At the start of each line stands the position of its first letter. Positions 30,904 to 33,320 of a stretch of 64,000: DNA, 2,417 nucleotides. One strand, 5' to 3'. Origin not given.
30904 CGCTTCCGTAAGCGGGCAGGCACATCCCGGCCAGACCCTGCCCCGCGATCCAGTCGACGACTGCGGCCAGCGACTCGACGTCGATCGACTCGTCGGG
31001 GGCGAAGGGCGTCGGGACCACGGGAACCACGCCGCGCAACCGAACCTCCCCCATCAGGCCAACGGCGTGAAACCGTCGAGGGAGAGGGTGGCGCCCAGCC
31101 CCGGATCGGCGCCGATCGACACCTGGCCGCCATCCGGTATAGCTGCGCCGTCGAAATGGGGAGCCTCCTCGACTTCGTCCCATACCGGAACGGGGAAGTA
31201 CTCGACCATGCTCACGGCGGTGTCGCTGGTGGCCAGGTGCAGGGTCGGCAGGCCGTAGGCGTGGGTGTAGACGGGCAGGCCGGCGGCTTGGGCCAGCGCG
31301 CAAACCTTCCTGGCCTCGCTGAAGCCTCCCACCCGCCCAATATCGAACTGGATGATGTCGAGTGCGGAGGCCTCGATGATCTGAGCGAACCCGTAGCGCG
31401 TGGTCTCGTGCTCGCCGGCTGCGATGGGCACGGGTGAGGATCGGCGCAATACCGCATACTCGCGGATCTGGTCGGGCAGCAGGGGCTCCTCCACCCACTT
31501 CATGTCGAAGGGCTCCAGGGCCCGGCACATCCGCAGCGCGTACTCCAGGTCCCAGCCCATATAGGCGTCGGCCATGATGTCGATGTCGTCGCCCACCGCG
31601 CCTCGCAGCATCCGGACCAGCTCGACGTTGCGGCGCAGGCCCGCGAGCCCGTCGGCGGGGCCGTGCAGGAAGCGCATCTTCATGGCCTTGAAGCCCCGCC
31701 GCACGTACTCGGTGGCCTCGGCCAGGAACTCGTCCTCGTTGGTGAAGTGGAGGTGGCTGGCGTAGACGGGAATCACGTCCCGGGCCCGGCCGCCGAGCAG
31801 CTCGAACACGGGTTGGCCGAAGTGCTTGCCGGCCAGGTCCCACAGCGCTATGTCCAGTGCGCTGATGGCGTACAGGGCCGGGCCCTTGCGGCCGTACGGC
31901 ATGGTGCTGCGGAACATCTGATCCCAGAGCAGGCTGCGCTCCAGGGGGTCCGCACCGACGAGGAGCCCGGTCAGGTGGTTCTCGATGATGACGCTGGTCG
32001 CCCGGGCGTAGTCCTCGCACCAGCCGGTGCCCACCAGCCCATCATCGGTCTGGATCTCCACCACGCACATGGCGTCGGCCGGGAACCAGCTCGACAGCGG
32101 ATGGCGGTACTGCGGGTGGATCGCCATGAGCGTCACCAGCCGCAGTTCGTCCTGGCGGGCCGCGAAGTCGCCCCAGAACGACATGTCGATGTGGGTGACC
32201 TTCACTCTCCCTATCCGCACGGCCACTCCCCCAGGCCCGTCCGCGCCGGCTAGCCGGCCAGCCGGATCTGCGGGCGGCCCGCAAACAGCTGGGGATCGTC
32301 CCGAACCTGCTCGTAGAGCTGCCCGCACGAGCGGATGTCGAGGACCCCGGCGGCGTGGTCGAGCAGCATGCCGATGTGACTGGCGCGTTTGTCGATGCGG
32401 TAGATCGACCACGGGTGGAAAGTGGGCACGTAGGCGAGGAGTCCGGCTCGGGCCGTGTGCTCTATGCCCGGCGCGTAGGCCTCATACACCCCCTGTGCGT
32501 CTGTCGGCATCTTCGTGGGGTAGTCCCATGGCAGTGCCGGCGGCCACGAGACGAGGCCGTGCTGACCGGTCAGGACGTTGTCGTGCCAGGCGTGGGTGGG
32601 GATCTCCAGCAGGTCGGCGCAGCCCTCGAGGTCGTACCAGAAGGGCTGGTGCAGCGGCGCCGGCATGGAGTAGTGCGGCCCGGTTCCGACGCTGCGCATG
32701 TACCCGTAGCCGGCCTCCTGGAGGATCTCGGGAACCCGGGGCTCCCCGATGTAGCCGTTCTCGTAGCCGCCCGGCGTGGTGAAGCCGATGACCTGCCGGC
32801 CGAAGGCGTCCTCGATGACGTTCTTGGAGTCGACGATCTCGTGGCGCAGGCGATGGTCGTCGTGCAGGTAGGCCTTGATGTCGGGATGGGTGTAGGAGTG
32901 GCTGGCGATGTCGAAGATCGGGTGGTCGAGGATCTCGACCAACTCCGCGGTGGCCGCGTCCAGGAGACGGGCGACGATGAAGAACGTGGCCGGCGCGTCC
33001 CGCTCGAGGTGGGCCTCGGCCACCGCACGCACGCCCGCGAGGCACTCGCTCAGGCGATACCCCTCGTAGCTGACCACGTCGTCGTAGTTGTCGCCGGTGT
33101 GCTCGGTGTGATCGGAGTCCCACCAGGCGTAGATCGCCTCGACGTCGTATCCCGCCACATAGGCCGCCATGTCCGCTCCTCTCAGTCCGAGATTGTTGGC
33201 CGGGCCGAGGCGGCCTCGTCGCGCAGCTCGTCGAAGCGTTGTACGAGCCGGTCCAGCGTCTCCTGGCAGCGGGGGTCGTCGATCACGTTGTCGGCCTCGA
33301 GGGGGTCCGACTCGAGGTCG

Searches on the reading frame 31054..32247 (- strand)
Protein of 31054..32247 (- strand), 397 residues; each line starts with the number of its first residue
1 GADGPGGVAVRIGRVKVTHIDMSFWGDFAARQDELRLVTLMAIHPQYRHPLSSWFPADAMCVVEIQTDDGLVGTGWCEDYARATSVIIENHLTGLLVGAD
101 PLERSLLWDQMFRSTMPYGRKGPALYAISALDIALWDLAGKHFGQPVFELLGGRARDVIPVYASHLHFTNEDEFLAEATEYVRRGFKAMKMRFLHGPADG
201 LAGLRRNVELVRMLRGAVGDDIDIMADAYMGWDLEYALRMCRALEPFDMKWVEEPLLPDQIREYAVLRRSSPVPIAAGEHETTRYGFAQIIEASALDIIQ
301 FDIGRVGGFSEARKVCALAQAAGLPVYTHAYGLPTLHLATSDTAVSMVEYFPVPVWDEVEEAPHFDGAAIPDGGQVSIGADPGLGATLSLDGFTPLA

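Call 45: search_protein_families(library=ncbifam, proteins=[window:31054-32247:-], max_evalue=0.00001)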
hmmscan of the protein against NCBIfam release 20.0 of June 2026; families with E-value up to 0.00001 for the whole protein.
window:31054-32247:- (397 aa): 15 families
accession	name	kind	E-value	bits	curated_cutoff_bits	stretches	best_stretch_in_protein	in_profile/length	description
NF011968.0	PRK15440.1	equivalog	4.3e-68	230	393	1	37-389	35-384/395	L-rhamnonate dehydratase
NF010624.0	PRK14017.1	equivalog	4.9e-51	174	311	1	60-330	15-286/382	galactonate dehydratase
NF040790.2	glucon_galact_dh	equivalog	4.6e-49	167.3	750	1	54-385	21-358/390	bifunctional D-gluconate/D-galactonate dehydratase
NF047820.1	TalGalacDh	equivalog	6.3e-49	166.8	500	1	59-389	37-357/371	L-talarate/galactarate dehydratase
NF040866.1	AraD_Arch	equivalog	1.1e-47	162.8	650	1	60-330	34-302/372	arabinonate dehydratase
NF043051.1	ManoateDhtManD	equivalog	1.9e-40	139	550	2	57-191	14-148/403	D-mannonate dehydratase ManD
NF011654.0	PRK15072.1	subfamily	1.1e-37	129.9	430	2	56-191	13-148/404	D-galactonate dehydratase family protein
TIGR02534.1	mucon_cyclo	subfamily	1.7e-26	93.2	334.95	1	58-328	27-294/368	muconate/chloromuconate family cycloisomerase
NF043002.1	HProlDhtase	equivalog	9.6e-23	80.6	500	1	61-387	34-353/366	cis-3-hydroxy-L-proline dehydratase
NF042940.1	racemase_DgcA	equivalog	4.8e-15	55.6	400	1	61-327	27-267/323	N-acetyl-D-Glu racemase DgcA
TIGR01928.1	menC_lowGC_arch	equivalog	3.8e-14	52.5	200.65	1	127-326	91-278/325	o-succinylbenzoate synthase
NF041118.1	A_G_epim_Thtga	equivalog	4.3e-13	49.1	500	1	63-325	34-286/341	L-Ala-D/L-Glu epimerase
NF002782.0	PRK02901.1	equivalog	1.6e-11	43.8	288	1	199-318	112-231/328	o-succinylbenzoate synthase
NF011708.0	PRK15129.1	equivalog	6.2e-10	38.6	343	1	60-325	29-270/321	L-Ala-D/L-Glu epimerase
TIGR01927.1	menC_gam_Gplu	equivalog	1.4e-07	31.1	130.55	1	183-325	122-259/307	o-succinylbenzoate synthase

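Call 46: search_protein_families(library=pfam, proteins=[window:31054-32247:-], max_evalue=0.00001)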
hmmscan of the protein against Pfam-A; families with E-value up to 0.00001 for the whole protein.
window:31054-32247:- (397 aa): 2 families
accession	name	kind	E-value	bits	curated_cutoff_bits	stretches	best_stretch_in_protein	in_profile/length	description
PF13378.12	MR_MLE_C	-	3.5e-58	197.3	29.4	1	174-389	2-216/219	Enolase C-terminal domain-like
PF02746.21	MR_MLE_N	-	1.1e-18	67.9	22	1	60-152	28-117/117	Mandelate racemase / muconate lactonizing enzyme, N-terminal domain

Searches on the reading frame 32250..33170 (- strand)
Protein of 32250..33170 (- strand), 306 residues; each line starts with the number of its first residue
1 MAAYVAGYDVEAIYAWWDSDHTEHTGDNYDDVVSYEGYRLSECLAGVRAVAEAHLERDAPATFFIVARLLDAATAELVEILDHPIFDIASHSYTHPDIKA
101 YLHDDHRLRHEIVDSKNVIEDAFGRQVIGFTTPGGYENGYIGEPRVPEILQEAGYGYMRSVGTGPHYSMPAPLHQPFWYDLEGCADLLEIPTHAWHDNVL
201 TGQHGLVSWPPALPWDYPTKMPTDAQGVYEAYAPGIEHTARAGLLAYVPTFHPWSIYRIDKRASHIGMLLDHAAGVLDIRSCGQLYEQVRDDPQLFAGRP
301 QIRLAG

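Call 45: search_protein_families(library=ncbifam, proteins=[window:32250-33170:-], max_evalue=0.00001)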
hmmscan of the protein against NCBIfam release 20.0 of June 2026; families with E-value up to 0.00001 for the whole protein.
window:32250-33170:- (306 aa): 2 families
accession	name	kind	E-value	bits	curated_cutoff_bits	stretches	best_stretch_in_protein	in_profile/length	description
TIGR03006.1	pepcterm_polyde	equivalog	8.7e-11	41.4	276.2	1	51-194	40-178/272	XrtA system polysaccharide deacetylase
TIGR02764.1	spore_ybaN_pdaB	equivalog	9.2e-08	32.1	237.4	1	56-138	30-109/191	polysaccharide deacetylase family sporulation protein PdaB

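Call 46: search_protein_families(library=pfam, proteins=[window:32250-33170:-], max_evalue=0.00001)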
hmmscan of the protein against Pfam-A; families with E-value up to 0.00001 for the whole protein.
window:32250-33170:- (306 aa): 1 family
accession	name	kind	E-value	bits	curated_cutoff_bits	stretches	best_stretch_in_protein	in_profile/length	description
PF01522.26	Polysacc_deac_1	-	3e-12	47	23.1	1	56-141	30-112/124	Polysaccharide deacetylase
